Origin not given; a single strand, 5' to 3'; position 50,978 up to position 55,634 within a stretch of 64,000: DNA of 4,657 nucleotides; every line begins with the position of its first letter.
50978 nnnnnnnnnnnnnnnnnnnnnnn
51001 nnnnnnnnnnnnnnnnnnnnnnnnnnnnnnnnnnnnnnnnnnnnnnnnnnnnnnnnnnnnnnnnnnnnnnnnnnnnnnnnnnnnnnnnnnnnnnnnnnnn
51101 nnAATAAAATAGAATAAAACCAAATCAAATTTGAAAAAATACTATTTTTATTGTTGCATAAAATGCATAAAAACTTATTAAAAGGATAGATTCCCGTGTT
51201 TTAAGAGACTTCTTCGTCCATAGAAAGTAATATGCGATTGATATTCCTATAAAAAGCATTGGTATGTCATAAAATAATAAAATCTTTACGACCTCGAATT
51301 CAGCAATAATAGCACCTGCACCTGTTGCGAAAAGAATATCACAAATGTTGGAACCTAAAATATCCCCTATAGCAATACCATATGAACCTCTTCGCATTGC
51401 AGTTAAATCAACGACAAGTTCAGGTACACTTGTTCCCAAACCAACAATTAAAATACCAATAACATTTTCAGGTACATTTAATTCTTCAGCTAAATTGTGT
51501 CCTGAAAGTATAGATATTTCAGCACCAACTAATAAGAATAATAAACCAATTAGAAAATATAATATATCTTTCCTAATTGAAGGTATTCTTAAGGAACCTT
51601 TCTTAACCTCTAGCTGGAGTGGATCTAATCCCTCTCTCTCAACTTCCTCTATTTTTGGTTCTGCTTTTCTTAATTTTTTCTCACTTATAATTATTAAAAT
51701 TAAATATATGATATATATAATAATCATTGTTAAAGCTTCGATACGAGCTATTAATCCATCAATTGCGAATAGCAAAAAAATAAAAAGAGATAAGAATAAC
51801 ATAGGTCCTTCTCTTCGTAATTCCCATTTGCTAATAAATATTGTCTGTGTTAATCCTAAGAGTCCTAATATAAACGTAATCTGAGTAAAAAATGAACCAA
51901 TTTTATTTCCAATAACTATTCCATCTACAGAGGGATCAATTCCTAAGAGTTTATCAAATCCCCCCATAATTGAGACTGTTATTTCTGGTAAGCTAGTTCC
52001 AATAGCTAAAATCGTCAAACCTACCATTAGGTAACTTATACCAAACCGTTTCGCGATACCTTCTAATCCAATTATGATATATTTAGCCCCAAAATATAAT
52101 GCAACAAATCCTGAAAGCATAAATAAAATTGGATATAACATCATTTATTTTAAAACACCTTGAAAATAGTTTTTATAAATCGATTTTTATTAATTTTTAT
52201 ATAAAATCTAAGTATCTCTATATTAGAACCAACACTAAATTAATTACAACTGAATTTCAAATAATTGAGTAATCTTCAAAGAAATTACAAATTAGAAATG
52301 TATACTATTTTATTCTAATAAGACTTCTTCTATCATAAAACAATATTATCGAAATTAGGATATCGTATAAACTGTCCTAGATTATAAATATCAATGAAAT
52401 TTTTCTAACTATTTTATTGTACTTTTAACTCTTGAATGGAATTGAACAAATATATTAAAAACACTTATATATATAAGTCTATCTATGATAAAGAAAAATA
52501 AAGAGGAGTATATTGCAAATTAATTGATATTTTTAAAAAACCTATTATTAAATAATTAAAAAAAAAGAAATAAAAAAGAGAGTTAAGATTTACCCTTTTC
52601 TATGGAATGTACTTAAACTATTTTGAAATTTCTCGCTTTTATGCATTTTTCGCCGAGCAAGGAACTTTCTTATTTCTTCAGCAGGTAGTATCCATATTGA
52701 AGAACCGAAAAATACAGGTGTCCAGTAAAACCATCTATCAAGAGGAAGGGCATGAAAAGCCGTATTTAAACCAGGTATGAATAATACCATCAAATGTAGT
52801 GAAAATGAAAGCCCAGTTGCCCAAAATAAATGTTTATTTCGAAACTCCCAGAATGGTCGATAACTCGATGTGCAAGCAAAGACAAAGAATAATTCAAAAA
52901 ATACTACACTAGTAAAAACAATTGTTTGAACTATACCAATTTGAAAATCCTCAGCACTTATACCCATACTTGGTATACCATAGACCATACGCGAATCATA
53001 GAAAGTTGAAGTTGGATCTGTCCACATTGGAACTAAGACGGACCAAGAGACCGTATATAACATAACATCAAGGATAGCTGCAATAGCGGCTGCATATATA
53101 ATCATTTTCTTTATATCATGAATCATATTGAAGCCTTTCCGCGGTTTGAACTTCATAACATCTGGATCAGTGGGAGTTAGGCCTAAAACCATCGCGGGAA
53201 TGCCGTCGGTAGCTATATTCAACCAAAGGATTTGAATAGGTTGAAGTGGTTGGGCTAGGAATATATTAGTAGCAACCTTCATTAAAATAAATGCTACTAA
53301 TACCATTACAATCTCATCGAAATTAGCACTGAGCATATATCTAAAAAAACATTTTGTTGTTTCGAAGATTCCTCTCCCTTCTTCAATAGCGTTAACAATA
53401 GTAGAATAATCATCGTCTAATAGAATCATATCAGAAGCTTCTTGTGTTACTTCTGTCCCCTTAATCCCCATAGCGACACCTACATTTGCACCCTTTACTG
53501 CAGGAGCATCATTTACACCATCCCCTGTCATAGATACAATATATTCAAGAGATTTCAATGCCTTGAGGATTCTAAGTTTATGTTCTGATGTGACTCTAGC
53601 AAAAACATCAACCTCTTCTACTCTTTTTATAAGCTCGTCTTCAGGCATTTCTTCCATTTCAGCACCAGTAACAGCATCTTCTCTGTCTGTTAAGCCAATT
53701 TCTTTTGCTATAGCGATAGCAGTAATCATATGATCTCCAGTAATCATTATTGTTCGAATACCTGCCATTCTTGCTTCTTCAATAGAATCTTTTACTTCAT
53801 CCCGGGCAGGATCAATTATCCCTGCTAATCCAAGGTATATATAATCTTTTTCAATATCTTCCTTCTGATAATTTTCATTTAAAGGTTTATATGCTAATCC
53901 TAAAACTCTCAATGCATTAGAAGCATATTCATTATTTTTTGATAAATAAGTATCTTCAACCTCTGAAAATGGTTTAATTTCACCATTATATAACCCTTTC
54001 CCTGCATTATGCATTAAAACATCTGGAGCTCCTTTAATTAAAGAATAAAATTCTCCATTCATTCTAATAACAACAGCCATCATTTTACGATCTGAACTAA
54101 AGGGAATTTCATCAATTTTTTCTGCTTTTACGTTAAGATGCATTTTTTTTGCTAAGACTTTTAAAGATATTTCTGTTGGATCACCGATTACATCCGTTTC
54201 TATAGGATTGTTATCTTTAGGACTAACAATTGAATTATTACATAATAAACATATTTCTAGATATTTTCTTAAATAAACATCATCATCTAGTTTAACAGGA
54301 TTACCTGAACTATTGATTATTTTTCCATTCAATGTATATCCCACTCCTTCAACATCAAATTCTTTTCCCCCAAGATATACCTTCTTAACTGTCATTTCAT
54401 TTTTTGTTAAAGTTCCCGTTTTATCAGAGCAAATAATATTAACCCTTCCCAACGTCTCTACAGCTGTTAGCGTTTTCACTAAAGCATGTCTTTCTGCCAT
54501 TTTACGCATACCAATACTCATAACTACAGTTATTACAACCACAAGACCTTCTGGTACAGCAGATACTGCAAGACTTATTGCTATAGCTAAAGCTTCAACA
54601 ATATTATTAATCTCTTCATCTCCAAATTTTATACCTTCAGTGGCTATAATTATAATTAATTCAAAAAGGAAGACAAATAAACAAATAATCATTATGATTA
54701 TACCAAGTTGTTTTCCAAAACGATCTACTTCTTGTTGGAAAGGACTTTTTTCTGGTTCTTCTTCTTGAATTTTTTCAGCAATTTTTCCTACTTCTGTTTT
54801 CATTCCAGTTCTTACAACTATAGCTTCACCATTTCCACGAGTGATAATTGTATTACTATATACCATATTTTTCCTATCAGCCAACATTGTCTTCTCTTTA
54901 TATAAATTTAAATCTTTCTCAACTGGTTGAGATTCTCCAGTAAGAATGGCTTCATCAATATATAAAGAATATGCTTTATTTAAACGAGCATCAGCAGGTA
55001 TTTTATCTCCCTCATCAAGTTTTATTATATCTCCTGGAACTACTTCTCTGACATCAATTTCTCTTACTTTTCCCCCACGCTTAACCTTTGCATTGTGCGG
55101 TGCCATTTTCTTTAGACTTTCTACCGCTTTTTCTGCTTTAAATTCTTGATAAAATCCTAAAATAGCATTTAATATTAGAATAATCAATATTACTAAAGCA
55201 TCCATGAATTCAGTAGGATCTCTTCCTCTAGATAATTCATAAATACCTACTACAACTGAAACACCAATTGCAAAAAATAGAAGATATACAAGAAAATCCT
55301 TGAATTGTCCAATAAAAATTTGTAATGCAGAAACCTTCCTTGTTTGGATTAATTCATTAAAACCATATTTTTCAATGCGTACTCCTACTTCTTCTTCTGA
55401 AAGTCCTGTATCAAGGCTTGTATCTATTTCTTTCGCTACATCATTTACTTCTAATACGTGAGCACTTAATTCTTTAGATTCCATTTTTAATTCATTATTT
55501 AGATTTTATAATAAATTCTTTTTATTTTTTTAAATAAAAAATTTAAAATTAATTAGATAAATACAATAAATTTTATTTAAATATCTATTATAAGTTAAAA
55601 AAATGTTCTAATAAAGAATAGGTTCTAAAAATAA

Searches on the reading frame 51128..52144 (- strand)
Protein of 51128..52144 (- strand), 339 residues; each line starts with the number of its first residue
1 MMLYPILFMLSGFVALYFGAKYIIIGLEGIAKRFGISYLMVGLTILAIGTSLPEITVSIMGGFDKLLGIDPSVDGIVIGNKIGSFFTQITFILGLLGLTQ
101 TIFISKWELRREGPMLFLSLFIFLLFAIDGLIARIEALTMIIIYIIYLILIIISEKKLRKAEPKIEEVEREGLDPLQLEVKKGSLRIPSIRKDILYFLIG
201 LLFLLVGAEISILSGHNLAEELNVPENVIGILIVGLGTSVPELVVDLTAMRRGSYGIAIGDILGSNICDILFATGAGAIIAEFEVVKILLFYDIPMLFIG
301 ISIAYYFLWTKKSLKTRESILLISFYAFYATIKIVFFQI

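Call 11: search_protein_families(library=pfam, proteins=[window:51128-52144:-], max_evalue=0.001)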
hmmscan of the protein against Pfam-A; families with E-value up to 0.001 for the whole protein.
window:51128-52144:- (339 aa): 1 family
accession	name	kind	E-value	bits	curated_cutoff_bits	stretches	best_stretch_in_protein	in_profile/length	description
PF01699.29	Na_Ca_ex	-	1.4e-46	158.7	24.9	2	194-334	3-150/151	Sodium/calcium exchanger protein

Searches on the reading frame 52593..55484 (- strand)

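Call 11: search_protein_families(library=pfam, proteins=[window:52593-55484:-], max_evalue=0.001)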
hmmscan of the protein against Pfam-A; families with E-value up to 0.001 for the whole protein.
window:52593-55484:- (964 aa): 5 families
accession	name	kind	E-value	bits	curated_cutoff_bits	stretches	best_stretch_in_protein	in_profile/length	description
PF00122.25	E1-E2_ATPase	-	4.1e-56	189.8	28.1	1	126-332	1-181/181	E1-E2 ATPase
PF00689.26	Cation_ATPase_C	-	1.8e-30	106.5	27.3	1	745-942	2-175/175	Cation transporting ATPase, C-terminus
PF00690.31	Cation_ATPase_N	-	2.3e-17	62.9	20.4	1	9-76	2-69/69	Cation transporter/ATPase, N-terminus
PF13246.12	Cation_ATPase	-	2.9e-16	59.7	21.7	1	414-493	2-87/91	Cation transport ATPase (P-type)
PF00702.32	Hydrolase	-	1.1e-14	55.8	26.4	1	531-666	67-190/191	haloacid dehalogenase-like hydrolase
